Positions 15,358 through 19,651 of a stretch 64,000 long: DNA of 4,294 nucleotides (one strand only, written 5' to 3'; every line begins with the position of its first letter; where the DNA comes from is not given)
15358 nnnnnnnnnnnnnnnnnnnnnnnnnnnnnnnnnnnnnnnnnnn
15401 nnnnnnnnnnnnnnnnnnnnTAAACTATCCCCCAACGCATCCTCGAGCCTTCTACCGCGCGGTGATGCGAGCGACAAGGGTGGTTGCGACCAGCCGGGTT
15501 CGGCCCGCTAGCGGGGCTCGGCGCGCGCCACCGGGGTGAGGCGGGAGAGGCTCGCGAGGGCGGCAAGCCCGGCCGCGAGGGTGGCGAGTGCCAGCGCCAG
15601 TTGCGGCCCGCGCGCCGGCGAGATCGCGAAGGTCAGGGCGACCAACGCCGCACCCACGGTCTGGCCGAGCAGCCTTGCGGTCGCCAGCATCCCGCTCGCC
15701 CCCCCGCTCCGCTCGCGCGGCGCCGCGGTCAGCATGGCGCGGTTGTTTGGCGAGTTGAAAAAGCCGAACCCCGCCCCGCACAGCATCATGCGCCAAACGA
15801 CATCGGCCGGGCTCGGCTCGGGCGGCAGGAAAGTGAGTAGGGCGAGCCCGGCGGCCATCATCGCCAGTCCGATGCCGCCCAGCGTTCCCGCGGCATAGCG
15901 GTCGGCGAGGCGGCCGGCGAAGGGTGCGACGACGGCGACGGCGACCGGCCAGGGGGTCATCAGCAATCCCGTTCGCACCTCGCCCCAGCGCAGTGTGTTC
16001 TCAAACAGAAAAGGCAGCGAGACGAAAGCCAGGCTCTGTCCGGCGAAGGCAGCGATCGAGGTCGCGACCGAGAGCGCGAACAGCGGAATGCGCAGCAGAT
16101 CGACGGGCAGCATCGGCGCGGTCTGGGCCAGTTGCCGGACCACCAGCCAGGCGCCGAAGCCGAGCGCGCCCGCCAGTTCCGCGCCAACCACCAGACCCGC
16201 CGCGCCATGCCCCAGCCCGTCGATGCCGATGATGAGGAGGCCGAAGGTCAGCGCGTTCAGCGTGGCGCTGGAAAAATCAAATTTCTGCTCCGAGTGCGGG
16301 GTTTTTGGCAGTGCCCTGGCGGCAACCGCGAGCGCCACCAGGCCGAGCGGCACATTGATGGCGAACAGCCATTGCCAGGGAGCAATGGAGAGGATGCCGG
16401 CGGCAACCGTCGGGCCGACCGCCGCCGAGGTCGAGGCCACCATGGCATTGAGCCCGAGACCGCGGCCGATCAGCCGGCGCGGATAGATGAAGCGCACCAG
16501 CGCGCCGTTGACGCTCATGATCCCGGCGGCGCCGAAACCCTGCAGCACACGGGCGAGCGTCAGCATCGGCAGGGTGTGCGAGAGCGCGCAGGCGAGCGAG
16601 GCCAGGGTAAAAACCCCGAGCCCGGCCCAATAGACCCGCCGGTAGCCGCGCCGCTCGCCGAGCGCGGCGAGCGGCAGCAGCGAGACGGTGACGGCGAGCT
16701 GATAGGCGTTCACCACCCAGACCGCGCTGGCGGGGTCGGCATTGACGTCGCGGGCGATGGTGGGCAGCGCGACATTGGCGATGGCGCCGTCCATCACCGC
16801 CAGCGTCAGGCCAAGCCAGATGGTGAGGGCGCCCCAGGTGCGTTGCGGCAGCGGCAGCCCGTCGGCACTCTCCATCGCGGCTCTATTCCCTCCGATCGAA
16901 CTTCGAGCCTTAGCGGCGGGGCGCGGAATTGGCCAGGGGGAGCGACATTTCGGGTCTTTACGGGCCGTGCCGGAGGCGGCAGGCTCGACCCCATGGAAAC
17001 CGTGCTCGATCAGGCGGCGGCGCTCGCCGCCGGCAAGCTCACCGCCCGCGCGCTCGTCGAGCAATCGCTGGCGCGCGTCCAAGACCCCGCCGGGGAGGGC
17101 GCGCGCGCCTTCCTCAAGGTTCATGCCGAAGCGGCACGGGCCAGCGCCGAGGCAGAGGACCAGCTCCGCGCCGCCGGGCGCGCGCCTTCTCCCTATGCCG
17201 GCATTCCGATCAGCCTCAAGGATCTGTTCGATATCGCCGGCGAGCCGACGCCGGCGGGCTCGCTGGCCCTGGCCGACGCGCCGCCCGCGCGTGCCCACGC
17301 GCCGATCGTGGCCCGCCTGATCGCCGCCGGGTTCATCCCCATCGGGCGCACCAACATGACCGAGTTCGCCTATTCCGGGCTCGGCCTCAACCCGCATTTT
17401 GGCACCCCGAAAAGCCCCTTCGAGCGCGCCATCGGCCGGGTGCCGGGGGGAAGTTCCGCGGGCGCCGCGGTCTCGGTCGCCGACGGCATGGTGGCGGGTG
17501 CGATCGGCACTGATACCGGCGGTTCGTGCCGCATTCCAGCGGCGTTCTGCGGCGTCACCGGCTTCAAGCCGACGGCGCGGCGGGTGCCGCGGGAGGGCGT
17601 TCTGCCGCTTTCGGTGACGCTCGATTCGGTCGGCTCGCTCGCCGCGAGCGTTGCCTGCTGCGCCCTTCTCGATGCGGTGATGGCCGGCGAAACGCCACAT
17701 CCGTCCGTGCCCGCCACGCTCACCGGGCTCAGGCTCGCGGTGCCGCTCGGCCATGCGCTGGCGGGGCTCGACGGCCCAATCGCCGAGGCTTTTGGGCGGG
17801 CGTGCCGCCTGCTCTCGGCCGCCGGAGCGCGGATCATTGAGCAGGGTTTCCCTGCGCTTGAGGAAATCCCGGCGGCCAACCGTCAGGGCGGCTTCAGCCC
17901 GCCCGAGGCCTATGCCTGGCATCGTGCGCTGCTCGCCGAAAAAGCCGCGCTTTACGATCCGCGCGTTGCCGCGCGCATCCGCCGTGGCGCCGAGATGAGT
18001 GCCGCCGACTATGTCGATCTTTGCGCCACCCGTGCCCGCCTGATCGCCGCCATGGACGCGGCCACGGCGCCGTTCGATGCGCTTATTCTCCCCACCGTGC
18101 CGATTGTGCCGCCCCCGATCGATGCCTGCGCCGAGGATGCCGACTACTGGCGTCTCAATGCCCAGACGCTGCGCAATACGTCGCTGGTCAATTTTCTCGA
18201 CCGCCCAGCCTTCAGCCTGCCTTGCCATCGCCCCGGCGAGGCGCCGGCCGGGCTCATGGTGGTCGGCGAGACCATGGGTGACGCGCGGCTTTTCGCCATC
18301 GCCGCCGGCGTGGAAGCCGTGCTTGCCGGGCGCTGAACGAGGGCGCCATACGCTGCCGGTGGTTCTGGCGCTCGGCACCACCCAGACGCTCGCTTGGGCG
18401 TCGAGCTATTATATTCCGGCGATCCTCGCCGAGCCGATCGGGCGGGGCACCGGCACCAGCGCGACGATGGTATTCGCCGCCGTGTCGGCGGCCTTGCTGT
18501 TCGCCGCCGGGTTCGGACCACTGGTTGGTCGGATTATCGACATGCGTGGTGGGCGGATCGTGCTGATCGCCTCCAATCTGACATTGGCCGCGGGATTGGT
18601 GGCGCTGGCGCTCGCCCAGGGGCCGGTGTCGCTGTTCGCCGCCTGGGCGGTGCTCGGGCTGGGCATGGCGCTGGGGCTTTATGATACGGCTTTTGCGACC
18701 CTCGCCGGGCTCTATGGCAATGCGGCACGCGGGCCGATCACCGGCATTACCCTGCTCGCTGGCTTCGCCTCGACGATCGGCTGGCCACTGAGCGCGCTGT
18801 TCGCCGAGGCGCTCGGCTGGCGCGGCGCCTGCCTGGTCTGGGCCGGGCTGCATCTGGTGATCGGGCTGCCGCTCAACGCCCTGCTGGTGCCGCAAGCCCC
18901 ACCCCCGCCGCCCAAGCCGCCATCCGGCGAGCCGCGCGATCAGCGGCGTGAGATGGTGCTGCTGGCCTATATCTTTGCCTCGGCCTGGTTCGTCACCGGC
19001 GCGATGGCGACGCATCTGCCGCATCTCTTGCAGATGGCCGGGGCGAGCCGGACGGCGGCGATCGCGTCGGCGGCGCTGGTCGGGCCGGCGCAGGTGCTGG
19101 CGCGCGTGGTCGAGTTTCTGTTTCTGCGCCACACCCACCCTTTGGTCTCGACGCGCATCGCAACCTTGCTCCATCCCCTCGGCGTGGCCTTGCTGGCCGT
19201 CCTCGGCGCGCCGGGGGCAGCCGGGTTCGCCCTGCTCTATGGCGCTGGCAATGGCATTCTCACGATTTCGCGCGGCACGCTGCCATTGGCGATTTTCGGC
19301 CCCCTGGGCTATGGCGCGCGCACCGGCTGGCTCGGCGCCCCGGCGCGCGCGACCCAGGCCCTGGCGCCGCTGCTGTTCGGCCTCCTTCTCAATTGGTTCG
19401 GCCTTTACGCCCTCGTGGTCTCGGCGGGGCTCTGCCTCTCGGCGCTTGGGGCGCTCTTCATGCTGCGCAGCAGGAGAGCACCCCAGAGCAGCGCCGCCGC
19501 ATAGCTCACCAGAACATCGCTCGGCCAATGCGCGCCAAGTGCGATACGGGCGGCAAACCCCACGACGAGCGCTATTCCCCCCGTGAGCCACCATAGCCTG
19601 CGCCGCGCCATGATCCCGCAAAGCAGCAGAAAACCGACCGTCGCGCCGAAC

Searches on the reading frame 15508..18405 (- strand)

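Call 67: search_protein_families(library=pfam, proteins=[window:15508-18405:-], max_evalue=0.00001)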
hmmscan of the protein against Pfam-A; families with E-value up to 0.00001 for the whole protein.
window:15508-18405:- (965 aa): 1 family
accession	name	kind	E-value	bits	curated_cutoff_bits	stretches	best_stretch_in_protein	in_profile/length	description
PF07690.21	MFS_1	-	1.2e-48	166.3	33.4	1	529-919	1-347/347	Major Facilitator Superfamily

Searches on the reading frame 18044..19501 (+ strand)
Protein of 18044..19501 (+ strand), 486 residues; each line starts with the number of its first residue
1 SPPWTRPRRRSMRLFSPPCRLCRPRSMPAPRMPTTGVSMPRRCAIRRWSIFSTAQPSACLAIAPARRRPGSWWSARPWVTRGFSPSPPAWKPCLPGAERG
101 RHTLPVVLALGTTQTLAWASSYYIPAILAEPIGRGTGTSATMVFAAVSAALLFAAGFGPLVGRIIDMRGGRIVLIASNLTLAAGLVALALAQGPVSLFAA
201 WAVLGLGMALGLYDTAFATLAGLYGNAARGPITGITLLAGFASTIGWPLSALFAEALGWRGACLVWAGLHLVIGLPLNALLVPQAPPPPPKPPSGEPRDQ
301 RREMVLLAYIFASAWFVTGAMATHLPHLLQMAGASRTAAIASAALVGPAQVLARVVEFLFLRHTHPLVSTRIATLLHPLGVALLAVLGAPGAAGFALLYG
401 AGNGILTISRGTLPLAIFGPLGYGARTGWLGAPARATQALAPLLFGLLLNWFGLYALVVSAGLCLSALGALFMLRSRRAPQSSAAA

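Call 67: search_protein_families(library=pfam, proteins=[window:18044-19501:+], max_evalue=0.00001)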
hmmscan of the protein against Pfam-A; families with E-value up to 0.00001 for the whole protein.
window:18044-19501:+ (486 aa): 1 family
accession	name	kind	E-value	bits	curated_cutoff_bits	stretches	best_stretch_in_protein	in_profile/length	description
PF07690.21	MFS_1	-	5.9e-21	75.2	33.4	1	115-413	6-318/347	Major Facilitator Superfamily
